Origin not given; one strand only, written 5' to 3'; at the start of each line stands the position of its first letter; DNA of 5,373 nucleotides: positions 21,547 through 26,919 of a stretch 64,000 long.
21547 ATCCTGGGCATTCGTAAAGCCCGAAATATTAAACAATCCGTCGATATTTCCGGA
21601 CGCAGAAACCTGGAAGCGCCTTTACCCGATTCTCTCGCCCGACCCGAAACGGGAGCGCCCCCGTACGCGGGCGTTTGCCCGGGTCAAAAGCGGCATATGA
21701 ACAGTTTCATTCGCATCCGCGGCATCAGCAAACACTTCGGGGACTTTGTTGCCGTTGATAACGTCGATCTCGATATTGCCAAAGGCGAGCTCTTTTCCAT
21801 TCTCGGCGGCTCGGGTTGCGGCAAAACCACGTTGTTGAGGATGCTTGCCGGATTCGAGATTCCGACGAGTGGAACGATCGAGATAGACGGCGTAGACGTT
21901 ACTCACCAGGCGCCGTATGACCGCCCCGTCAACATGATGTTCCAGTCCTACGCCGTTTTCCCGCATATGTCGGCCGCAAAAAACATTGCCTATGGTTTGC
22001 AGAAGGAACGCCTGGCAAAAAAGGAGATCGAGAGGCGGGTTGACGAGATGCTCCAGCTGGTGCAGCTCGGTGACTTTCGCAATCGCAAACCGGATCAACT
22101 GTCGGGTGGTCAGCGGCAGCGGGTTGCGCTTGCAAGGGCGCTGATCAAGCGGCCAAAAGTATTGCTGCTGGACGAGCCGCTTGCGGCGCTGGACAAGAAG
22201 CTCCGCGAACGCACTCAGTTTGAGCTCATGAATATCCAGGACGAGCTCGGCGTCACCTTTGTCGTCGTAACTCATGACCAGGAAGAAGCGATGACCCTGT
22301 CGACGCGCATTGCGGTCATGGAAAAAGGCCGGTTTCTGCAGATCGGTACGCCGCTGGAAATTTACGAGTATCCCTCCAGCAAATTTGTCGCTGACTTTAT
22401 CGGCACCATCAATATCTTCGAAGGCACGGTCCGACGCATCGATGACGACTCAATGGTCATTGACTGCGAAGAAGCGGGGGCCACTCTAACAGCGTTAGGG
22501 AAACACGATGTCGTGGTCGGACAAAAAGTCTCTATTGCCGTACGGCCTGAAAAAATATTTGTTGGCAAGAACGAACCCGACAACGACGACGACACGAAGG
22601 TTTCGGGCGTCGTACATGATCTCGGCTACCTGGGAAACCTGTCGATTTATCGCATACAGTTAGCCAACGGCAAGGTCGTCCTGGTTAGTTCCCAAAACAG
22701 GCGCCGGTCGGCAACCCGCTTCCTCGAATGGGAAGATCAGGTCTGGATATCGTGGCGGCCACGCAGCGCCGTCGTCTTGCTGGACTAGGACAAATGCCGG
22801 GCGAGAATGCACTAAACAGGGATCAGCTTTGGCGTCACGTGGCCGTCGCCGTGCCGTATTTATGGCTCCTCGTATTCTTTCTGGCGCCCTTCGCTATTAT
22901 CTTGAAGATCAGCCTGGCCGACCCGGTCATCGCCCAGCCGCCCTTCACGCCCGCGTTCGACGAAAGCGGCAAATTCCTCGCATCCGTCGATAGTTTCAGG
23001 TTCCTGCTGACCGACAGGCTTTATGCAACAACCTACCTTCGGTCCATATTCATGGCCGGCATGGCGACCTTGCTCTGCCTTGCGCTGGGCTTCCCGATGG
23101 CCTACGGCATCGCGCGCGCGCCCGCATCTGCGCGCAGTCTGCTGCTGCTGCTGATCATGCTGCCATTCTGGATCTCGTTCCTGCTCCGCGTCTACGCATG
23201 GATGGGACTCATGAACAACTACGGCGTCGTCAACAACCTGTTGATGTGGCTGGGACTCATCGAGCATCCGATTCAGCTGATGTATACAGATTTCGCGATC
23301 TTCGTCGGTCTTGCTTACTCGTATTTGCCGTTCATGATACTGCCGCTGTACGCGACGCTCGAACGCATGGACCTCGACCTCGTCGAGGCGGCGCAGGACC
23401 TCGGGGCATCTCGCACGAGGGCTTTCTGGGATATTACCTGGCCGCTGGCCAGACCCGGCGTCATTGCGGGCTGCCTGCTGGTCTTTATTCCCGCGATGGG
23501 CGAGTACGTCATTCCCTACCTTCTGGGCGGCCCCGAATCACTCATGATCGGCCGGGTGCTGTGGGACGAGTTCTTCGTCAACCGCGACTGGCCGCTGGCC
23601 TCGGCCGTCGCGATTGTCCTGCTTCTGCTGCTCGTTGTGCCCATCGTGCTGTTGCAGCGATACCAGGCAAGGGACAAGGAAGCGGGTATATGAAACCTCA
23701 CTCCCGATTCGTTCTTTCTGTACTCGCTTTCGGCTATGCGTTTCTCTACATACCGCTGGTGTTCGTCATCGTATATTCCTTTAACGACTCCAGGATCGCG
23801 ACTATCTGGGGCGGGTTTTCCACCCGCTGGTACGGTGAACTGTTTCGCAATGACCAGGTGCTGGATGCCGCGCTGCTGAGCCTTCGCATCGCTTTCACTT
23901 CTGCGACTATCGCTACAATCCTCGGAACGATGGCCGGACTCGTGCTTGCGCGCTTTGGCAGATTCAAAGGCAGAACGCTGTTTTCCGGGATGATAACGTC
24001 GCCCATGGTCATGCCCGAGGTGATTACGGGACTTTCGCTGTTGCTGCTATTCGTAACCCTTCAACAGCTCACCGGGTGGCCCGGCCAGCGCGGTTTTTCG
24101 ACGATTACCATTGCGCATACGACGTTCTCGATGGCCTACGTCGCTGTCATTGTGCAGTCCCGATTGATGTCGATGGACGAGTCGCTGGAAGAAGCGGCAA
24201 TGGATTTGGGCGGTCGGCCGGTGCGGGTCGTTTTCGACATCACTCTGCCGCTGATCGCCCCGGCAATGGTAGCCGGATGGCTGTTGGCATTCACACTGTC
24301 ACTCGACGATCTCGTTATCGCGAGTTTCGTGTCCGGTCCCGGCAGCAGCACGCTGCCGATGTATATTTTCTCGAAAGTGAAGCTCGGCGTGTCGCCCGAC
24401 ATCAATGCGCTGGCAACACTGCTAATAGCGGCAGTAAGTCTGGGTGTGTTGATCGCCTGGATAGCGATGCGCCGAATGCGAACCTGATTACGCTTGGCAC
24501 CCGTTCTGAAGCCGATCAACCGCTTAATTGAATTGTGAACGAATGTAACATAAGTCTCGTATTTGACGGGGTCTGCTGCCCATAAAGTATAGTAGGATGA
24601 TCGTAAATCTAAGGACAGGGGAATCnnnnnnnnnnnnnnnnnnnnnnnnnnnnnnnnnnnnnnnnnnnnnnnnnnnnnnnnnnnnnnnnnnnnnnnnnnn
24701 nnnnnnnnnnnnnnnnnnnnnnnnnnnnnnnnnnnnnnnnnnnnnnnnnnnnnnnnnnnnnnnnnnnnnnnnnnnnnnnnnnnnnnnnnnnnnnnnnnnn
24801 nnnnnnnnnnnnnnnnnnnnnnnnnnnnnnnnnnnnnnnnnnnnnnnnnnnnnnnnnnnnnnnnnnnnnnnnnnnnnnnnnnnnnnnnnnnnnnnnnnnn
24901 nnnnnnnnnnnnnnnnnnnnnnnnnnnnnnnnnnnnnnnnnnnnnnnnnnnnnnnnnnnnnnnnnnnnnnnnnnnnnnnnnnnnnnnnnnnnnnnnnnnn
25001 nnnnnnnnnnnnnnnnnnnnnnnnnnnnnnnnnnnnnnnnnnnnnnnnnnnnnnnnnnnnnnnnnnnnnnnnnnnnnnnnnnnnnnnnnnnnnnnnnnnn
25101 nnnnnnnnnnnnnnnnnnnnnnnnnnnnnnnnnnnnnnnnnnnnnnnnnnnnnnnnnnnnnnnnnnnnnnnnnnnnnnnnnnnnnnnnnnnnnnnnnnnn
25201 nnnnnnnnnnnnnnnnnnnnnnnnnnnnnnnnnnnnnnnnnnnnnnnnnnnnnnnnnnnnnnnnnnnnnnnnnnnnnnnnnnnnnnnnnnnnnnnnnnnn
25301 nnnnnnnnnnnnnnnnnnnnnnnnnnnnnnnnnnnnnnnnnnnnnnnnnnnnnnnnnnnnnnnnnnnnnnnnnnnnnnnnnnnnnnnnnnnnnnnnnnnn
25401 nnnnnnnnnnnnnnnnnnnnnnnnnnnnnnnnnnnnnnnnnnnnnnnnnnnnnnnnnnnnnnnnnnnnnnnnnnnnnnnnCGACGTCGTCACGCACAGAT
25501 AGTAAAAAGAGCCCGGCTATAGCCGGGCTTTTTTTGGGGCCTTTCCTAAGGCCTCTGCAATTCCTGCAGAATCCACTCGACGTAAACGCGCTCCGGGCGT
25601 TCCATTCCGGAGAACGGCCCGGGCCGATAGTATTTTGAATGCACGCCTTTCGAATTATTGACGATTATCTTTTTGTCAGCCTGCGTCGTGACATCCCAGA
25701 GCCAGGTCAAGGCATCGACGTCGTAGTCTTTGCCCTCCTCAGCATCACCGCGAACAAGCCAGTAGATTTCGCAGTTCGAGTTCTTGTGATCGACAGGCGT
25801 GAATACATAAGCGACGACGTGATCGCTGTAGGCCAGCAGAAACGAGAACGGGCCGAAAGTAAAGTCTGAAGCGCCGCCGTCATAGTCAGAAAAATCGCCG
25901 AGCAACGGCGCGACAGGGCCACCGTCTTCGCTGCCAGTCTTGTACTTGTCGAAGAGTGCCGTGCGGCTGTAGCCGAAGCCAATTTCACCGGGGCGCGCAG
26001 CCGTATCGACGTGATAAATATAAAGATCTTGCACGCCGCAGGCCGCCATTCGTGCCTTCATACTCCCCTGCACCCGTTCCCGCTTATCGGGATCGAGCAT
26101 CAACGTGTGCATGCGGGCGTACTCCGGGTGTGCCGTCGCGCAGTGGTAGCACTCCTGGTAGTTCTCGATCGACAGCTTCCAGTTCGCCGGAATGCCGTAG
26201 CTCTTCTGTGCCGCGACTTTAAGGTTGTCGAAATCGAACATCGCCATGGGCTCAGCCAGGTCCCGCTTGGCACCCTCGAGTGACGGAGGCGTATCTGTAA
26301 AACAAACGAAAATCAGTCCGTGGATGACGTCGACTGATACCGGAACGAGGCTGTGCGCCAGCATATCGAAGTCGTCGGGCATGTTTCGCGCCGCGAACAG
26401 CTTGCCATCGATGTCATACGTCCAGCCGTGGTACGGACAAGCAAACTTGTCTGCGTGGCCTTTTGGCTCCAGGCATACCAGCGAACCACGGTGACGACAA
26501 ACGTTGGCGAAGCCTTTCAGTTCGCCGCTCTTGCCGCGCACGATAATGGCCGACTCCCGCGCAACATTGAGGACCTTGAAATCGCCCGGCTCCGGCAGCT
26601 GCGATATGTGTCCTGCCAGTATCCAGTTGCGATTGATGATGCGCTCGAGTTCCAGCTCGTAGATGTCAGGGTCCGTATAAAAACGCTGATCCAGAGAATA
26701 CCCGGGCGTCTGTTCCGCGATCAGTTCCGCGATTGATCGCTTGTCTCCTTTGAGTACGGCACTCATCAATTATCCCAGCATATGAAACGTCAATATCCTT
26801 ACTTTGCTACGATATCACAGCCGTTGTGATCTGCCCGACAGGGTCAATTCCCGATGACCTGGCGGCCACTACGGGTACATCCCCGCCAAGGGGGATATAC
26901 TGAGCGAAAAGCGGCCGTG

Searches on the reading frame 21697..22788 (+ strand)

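Call 69: search_protein_families(library=pfam, proteins=[window:21697-22788:+], max_evalue=0.00001)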
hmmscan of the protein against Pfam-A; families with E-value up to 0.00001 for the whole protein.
window:21697-22788:+ (363 aa): 2 families
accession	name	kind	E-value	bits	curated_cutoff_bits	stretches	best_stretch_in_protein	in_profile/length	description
PF00005.33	ABC_tran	-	1.2e-38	133.2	25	1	21-163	2-137/137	ABC transporter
PF08402.16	TOBE_2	-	1.9e-18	66.8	21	1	280-361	1-76/76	TOBE domain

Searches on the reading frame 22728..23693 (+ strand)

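Call 69: search_protein_families(library=pfam, proteins=[window:22728-23693:+], max_evalue=0.00001)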
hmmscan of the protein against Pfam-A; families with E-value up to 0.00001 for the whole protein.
window:22728-23693:+ (321 aa): 1 family
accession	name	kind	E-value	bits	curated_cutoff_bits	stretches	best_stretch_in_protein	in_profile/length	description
PF00528.27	BPD_transp_1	-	4.4e-16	59.6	26.4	1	121-315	5-180/184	Binding-protein-dependent transport system inner membrane component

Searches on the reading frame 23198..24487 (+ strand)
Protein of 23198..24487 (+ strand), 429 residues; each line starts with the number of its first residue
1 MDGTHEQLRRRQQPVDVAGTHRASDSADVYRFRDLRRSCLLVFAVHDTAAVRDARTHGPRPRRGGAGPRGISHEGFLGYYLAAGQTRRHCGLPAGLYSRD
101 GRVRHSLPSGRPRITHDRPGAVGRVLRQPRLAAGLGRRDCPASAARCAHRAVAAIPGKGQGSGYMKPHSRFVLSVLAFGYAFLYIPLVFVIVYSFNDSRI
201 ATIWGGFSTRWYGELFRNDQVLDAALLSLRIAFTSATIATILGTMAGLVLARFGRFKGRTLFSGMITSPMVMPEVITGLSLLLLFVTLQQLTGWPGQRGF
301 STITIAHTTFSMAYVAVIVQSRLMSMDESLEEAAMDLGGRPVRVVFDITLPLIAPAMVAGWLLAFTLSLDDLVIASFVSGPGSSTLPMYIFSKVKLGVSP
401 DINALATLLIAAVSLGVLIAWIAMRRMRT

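Call 69: search_protein_families(library=pfam, proteins=[window:23198-24487:+], max_evalue=0.00001)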
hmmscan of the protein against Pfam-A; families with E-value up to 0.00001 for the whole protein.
window:23198-24487:+ (429 aa): 1 family
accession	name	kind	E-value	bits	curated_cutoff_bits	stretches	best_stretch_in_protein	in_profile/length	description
PF00528.27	BPD_transp_1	-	1e-13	51.9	26.4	1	243-424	1-175/184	Binding-protein-dependent transport system inner membrane component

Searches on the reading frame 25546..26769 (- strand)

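Call 69: search_protein_families(library=pfam, proteins=[window:25546-26769:-], max_evalue=0.00001)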
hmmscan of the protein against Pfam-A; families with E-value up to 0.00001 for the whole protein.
window:25546-26769:- (407 aa): 2 families
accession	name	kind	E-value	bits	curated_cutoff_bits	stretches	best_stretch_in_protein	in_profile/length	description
PF00848.25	Ring_hydroxyl_A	-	5.3e-27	95.5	24.9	1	180-403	1-205/208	Ring hydroxylating alpha subunit (catalytic domain)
PF00355.32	Rieske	-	2.6e-15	56.5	20.3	1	48-130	1-81/88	Rieske [2Fe-2S] domain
